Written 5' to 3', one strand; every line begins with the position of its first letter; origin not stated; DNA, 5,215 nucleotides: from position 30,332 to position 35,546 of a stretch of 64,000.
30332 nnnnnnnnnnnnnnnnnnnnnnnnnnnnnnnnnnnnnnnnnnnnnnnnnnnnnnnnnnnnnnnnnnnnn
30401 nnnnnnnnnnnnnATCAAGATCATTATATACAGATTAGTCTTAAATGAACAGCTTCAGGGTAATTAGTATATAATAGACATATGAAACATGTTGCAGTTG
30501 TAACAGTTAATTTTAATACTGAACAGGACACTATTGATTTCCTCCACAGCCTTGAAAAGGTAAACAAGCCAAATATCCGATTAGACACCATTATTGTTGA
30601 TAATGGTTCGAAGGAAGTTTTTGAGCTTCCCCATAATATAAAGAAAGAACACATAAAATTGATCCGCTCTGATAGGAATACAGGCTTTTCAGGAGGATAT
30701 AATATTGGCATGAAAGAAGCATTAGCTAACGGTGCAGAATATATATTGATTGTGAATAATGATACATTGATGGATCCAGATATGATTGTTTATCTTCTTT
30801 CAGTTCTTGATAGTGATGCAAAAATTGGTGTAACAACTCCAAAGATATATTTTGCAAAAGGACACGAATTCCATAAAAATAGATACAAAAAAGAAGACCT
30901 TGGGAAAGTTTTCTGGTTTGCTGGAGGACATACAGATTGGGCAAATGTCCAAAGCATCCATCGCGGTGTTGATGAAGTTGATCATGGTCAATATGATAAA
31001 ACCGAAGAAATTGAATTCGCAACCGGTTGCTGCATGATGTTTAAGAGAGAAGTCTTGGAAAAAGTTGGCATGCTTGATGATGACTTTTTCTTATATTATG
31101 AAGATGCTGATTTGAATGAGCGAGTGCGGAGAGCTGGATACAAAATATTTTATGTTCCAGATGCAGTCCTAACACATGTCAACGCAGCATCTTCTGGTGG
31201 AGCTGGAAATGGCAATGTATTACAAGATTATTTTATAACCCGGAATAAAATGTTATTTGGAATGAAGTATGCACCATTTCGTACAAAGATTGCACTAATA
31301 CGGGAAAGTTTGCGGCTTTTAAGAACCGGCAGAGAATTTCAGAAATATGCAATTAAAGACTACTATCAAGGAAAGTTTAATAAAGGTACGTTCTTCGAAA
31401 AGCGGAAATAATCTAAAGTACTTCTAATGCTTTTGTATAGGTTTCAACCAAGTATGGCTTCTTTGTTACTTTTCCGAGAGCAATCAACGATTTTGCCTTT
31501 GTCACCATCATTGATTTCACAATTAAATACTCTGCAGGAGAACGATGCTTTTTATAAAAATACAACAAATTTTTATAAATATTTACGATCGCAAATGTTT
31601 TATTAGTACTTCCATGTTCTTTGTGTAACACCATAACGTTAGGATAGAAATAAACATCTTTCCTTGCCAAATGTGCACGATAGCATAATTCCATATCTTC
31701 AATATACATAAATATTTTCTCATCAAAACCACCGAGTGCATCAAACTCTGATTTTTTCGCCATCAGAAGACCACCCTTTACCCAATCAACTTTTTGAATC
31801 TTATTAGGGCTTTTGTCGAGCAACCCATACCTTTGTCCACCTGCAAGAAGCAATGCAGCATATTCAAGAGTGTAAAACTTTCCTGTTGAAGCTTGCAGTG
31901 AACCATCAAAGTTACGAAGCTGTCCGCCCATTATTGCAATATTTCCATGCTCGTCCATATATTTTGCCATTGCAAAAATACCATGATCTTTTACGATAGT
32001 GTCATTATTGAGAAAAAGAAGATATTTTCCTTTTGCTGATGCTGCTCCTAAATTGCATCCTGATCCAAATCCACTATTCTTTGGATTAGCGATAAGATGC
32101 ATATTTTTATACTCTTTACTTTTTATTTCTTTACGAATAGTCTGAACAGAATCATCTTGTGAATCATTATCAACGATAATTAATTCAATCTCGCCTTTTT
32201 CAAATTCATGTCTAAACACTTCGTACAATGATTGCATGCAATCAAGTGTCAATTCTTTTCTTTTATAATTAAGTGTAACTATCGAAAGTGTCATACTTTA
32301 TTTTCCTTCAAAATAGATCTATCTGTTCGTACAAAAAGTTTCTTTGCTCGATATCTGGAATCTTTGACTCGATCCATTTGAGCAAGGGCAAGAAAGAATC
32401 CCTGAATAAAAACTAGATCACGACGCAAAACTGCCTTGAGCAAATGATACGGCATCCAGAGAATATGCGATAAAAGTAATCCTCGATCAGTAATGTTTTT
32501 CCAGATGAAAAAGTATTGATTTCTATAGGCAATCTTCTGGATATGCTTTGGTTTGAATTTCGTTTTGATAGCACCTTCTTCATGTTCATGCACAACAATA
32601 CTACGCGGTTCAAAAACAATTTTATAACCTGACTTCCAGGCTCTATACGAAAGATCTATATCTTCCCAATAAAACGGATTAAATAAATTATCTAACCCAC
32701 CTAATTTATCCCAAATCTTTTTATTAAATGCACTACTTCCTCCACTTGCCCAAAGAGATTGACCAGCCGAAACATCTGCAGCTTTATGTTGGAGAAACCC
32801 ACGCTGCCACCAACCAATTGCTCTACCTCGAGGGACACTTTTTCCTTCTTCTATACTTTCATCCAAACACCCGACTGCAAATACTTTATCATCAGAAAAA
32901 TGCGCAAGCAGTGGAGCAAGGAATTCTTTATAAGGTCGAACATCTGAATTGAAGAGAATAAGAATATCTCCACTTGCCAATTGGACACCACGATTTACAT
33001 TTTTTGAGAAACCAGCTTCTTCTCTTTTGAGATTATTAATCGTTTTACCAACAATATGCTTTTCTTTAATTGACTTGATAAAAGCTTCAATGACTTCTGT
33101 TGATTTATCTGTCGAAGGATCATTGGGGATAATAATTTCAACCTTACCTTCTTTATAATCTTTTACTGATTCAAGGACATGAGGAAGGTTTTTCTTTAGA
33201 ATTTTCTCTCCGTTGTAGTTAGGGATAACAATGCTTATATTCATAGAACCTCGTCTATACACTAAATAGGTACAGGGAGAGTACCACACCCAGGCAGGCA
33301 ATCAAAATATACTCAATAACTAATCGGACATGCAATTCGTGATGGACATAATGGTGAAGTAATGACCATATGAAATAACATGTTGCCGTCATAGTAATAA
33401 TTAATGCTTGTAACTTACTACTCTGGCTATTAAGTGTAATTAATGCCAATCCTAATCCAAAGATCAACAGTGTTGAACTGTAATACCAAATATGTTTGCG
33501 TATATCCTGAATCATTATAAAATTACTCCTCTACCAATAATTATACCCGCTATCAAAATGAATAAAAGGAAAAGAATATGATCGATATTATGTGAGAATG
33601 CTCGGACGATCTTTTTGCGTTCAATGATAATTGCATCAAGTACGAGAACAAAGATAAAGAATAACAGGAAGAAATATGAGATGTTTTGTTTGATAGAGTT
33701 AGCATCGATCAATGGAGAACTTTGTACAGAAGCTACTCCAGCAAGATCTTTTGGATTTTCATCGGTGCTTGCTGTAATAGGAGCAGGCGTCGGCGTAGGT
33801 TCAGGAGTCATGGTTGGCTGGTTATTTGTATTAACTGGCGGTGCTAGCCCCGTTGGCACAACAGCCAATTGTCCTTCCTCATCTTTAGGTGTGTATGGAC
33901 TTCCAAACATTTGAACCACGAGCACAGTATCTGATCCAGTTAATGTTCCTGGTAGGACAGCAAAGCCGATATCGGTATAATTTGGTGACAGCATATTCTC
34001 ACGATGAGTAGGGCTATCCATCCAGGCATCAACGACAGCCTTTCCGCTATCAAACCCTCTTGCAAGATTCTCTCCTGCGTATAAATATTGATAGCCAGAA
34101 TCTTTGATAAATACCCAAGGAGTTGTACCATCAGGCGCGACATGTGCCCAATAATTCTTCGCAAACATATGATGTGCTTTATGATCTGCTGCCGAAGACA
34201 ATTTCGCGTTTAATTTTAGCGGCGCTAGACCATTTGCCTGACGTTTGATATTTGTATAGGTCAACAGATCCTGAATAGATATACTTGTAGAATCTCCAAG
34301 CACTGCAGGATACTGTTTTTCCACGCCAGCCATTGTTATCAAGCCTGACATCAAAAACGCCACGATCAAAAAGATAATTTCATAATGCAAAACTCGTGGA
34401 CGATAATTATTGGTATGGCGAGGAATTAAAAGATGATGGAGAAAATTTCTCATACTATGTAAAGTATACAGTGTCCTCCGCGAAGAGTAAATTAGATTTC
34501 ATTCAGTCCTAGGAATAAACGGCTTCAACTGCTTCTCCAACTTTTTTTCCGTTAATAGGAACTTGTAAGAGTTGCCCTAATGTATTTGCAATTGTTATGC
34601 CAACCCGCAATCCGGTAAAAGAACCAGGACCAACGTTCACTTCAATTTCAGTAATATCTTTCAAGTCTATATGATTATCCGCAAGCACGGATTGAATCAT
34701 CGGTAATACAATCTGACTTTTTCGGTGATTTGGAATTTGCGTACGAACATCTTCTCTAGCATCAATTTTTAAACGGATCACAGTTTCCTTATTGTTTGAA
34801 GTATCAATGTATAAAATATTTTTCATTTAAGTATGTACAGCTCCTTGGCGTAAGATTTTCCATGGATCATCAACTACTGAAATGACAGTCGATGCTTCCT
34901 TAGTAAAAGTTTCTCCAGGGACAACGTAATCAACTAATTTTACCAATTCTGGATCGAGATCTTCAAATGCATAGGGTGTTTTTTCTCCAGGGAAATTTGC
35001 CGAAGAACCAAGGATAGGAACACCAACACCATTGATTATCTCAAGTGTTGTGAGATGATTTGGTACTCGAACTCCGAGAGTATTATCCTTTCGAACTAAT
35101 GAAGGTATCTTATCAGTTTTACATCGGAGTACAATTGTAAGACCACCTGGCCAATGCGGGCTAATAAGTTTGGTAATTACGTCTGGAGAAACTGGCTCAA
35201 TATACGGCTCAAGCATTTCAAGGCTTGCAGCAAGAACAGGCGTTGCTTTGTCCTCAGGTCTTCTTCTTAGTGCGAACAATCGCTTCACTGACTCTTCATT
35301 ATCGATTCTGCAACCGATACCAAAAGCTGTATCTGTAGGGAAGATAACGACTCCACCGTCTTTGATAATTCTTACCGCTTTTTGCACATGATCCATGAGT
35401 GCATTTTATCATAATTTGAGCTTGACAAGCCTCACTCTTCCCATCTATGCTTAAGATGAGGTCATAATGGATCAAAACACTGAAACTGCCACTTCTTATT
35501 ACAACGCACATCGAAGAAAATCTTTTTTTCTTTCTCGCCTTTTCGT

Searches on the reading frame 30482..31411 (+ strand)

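Call 18: search_protein_families(library=pfam, proteins=[window:30482-31411:+], max_evalue=0.001)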
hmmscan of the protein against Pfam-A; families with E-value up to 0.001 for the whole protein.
window:30482-31411:+ (309 aa): 5 families
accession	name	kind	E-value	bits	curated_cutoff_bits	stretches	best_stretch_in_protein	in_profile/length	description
PF00535.33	Glycos_transf_2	-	1.3e-15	58.1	23.3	1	6-195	2-167/168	Glycosyl transferase family 2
PF13641.12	Glyco_tranf_2_3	-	5.3e-14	53.2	27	1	4-238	3-217/230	Glycosyltransferase like family 2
PF13632.12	Glyco_trans_2_3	-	4.5e-09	36.9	27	1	87-271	1-152/198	Glycosyl transferase family group 2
PF13506.12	Glyco_transf_21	-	1.1e-05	25.5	21.7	1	173-231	95-153/174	Glycosyl transferase family 21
PF13712.12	Glyco_tranf_2_5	-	0.00022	21.5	27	0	48-223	23-178/210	Glycosyltransferase like family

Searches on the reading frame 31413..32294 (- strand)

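Call 18: search_protein_families(library=pfam, proteins=[window:31413-32294:-], max_evalue=0.001)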
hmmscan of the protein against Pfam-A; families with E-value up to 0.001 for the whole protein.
window:31413-32294:- (293 aa): 4 families
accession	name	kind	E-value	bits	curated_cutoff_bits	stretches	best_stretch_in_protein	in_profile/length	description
PF00535.33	Glycos_transf_2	-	1.1e-21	77.9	23.3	1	4-140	1-130/168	Glycosyl transferase family 2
PF10111.15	Glyco_tranf_2_2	-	7.4e-08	32.6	27.3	1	33-221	27-213/276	Glycosyltransferase like family 2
PF13641.12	Glyco_tranf_2_3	-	1.9e-06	28.5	27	1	34-232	29-218/230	Glycosyltransferase like family 2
PF02709.20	Glyco_transf_7C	-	0.00052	20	23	0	173-219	20-67/78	N-terminal domain of galactosyltransferase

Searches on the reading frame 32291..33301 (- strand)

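Call 19: search_protein_families(library=pfam, proteins=[window:32291-33301:-], max_evalue=0.001)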
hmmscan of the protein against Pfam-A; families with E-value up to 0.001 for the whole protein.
window:32291-33301:- (336 aa): 5 families
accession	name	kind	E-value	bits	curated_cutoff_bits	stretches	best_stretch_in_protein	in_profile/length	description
PF00535.33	Glycos_transf_2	-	1.3e-22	80.9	23.3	1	23-199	1-166/168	Glycosyl transferase family 2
PF13641.12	Glyco_tranf_2_3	-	5e-17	63.1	27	1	22-242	3-215/230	Glycosyltransferase like family 2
PF13632.12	Glyco_trans_2_3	-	1.1e-06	29.1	27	1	115-289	3-166/198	Glycosyl transferase family group 2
PF10111.15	Glyco_tranf_2_2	-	7.9e-05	22.7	27.3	0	23-120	1-91/276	Glycosyltransferase like family 2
PF13506.12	Glyco_transf_21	-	0.00017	21.6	21.7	1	101-242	21-158/174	Glycosyl transferase family 21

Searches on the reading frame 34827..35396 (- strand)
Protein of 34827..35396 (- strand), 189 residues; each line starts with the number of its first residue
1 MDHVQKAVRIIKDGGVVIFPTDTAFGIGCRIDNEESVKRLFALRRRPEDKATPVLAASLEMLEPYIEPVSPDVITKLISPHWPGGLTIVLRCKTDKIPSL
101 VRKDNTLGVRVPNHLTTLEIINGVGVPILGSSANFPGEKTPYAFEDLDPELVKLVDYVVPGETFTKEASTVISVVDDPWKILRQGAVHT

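Call 19: search_protein_families(library=pfam, proteins=[window:34827-35396:-], max_evalue=0.001)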
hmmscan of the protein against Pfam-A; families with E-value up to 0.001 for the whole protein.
window:34827-35396:- (189 aa): 1 family
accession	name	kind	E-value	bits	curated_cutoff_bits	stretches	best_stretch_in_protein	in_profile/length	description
PF01300.24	Sua5_yciO_yrdC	-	2.2e-47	161.3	25.1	1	10-185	2-178/178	Telomere recombination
